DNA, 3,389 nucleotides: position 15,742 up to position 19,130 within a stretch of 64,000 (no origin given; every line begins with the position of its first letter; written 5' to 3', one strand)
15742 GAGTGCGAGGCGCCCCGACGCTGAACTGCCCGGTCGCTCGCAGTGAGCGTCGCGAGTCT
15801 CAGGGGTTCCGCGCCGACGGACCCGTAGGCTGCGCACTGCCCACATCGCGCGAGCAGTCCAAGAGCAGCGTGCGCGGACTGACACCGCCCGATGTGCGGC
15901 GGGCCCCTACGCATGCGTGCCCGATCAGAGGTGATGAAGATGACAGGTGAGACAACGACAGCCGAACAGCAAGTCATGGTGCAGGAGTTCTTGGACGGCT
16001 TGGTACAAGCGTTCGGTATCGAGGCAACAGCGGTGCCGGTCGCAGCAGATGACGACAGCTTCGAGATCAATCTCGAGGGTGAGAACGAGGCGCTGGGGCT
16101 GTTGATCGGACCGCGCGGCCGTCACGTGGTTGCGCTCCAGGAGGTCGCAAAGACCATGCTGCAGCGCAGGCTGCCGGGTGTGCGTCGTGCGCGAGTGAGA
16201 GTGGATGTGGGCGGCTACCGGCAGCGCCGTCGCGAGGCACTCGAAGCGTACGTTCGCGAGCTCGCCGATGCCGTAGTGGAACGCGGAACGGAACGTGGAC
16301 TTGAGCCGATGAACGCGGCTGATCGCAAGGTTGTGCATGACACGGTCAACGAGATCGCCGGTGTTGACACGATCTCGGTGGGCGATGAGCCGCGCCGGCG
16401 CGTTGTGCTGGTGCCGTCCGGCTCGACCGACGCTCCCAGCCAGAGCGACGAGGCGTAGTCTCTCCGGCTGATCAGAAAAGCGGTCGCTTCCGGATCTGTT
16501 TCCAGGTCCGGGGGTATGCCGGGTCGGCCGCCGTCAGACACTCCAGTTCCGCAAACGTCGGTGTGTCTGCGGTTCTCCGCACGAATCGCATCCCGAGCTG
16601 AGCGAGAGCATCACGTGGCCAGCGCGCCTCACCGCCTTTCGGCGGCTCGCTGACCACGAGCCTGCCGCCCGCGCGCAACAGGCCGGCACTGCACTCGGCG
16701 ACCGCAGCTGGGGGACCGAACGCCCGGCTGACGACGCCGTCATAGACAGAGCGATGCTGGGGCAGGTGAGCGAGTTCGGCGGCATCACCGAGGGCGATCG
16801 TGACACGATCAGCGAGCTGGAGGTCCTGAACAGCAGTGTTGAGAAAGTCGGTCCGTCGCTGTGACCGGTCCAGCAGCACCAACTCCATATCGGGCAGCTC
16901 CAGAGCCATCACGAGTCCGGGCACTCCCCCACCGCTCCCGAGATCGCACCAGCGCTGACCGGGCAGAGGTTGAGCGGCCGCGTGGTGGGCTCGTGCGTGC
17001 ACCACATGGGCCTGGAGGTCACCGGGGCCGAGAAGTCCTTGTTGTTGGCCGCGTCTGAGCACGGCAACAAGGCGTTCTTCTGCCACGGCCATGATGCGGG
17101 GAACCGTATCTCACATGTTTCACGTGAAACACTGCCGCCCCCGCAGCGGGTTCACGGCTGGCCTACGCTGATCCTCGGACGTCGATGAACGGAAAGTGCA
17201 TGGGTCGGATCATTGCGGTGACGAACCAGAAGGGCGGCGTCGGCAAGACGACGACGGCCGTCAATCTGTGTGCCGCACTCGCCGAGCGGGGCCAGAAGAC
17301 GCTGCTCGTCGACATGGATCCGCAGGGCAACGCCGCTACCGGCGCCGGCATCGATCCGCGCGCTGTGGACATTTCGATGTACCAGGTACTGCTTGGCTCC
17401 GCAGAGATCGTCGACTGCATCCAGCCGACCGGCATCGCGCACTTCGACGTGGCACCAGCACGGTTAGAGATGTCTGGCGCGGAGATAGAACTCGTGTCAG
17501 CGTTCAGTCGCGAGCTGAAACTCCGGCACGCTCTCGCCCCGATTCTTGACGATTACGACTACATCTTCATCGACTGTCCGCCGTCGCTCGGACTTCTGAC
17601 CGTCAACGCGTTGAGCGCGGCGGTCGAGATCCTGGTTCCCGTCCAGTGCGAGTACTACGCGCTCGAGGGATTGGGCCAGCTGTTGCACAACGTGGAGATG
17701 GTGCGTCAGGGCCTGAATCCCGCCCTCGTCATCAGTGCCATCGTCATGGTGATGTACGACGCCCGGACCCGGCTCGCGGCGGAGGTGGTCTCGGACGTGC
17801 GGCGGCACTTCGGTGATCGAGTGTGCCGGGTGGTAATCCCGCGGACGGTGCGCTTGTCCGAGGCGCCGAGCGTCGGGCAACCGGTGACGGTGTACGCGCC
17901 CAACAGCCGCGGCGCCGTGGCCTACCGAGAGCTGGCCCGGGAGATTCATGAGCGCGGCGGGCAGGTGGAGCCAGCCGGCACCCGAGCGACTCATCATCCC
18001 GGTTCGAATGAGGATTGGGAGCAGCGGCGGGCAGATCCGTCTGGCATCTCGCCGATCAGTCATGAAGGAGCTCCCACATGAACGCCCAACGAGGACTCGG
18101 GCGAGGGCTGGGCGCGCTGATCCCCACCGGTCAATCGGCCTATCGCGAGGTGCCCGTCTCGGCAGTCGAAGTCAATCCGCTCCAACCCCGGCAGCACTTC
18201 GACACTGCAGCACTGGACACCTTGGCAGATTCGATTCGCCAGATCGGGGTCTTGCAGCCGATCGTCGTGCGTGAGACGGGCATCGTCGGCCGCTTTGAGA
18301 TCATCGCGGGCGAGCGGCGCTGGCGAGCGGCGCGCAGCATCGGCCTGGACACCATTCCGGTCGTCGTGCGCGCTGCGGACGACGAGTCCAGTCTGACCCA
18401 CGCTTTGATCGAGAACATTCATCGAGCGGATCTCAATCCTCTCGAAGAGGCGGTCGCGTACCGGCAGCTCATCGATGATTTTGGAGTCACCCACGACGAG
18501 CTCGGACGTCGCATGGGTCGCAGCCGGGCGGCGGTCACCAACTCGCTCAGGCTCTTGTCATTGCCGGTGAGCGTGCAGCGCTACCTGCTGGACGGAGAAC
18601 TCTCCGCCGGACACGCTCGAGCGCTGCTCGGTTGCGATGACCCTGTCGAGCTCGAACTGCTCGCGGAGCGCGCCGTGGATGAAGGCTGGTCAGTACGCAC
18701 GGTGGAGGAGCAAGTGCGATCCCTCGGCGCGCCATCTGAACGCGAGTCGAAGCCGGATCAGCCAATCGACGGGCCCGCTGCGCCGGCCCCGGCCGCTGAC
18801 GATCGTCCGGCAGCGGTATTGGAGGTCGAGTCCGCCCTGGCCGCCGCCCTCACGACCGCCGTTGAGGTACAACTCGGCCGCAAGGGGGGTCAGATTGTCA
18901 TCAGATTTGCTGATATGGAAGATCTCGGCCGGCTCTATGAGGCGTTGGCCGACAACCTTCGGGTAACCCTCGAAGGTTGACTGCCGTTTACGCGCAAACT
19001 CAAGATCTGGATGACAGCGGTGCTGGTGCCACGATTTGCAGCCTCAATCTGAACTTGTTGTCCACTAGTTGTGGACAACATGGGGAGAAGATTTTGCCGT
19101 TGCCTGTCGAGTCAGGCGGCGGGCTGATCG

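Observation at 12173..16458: The conserved jag/khpB gene is split into Jag_N-only and KH+R3H-only ORFs by a two-gene oxygenase insertion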

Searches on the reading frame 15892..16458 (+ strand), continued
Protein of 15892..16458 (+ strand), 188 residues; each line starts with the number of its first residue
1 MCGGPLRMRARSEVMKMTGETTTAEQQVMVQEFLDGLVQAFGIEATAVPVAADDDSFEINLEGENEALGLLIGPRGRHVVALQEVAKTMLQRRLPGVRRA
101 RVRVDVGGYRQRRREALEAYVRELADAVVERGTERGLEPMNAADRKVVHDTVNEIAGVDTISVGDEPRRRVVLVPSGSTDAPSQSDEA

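Call 71: find_encoding_contigs(protein=P0079, flank=2500, max_places=1)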
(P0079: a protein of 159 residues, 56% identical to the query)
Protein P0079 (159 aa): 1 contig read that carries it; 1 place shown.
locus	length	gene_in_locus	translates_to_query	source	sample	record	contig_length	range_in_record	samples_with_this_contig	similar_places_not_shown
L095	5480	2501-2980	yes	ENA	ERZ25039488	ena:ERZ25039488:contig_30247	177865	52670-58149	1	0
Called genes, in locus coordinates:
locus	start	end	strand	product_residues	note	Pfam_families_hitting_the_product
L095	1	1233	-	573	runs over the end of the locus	-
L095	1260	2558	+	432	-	PF02096:60KD_IMP, PF14804:Jag_N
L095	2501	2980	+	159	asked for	PF13083:KH_KhpA-B (weak), PF01424:R3H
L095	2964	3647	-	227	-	-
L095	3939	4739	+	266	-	-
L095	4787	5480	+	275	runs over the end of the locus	PF02195:ParB_N (weak)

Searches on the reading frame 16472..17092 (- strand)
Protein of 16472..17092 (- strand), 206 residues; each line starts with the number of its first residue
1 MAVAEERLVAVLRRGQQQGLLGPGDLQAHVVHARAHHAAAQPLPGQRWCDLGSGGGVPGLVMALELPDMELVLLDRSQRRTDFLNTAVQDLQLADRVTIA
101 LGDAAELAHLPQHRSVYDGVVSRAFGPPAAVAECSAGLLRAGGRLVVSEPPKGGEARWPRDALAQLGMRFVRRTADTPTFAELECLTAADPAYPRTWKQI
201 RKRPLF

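Call 3: search_protein_families(library=pfam, proteins=[window:16472-17092:-], max_evalue=0.01)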
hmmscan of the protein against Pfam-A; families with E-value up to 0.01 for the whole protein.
window:16472-17092:- (206 aa): 5 families
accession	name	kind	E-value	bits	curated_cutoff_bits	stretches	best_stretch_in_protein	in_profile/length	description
PF02527.21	GidB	-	2.7e-22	79.5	27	1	45-147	47-146/184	rRNA small subunit methyltransferase G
PF13847.12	Methyltransf_31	-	1.3e-06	28.6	27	1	45-151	4-113/145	Methyltransferase domain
PF05175.20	MTS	-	0.00071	19.7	23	1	46-106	33-92/170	Methyltransferase small domain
PF10294.15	Methyltransf_16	-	0.00084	19.6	21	1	43-98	45-101/174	Lysine methyltransferase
PF13649.12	Methyltransf_25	-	0.0011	20.1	27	1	50-126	3-78/97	Methyltransferase domain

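Call 4: search_protein_families(library=ncbifam, proteins=[window:16472-17092:-], max_evalue=0.01)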
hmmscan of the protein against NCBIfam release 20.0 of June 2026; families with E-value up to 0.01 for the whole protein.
window:16472-17092:- (206 aa): 5 families
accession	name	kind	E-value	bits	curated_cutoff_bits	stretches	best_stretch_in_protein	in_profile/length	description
TIGR00138.1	rsmG_gidB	equivalog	1.9e-20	73.3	99.5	1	46-147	46-142/183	16S rRNA (guanine(527)-N(7))-methyltransferase RsmG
TIGR03534.1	RF_mod_PrmC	equivalog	8.5e-05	22.1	199.1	1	45-122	89-162/253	peptide chain release factor N(5)-glutamine methyltransferase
TIGR00536.1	hemK_fam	subfamily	0.00012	21.3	115.5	1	41-103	111-173/286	HemK family protein methyltransferase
TIGR02469.1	CbiT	equivalog_domain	0.0002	21.6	78.3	1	40-147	15-120/124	precorrin-6Y C5,15-methyltransferase (decarboxylating) subunit CbiT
NF043040.1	corrin_prot_MT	hypoth_equivalog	0.0046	16.4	180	0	36-148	33-148/216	corrinoid protein-associated methyltransferase CpaM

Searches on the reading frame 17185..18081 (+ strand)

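Call 3: search_protein_families(library=pfam, proteins=[window:17185-18081:+], max_evalue=0.01)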
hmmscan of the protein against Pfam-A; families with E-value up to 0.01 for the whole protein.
window:17185-18081:+ (298 aa): 9 families
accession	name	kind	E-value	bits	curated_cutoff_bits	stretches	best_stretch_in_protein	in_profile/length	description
PF13614.12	AAA_31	-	5e-63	212.7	27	1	8-182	2-176/177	AAA domain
PF01656.29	CbiA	-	3.2e-26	92.2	25.4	1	10-234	1-125/125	CobQ/CobB/MinD/ParA nucleotide binding domain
PF06564.18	CBP_BcsQ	-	5.9e-12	46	21.3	2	109-252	101-231/234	Cellulose biosynthesis protein BcsQ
PF10609.15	ParA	-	3.9e-11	43.3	27.1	1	8-49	4-45/246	NUBPL iron-transfer P-loop NTPase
PF00142.24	Fer4_NifH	-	4.5e-11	43.2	25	1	15-50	7-42/271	4Fe-4S iron sulfur cluster binding proteins, NifH/frxC family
PF09140.17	MipZ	-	3.4e-10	40.1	20.7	1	9-166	2-142/262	ATPase MipZ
PF02374.21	ArsA_ATPase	-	1.6e-06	28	24.3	1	15-48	8-41/305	Anion-transporting ATPase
PF07015.17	VirC1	-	0.00014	21.8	24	1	9-45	3-39/231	VirC1 protein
PF16575.11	CLP1_P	-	0.0077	16.5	26.6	0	18-48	4-34/188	mRNA cleavage and polyadenylation factor CLP1 P-loop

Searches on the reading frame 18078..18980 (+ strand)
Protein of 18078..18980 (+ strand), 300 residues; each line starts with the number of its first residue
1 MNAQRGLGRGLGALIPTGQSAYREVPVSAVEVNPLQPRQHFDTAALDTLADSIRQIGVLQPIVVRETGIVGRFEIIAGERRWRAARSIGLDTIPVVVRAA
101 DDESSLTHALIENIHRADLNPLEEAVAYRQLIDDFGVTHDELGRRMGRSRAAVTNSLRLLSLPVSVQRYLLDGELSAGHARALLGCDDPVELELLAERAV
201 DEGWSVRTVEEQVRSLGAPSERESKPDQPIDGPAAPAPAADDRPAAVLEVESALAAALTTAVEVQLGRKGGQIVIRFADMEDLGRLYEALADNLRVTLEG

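Call 3: search_protein_families(library=pfam, proteins=[window:18078-18980:+], max_evalue=0.01)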
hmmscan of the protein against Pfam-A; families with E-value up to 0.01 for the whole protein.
window:18078-18980:+ (300 aa): 4 families
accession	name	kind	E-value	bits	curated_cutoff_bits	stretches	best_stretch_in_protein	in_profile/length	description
PF17762.8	HTH_ParB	-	7e-34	116.5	22.6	1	118-216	2-100/102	ParB HTH domain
PF02195.25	ParB_N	-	7e-34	116.2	26.3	1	23-115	4-95/95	ParB N-terminal domain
PF23552.2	ParB_C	-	6.2e-07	29.2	23.8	1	246-288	4-47/50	ParB dimerisation domain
PF17761.7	DUF1016_N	-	0.0052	17.3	32.8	1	173-215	90-132/137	DUF1016 N-terminal domain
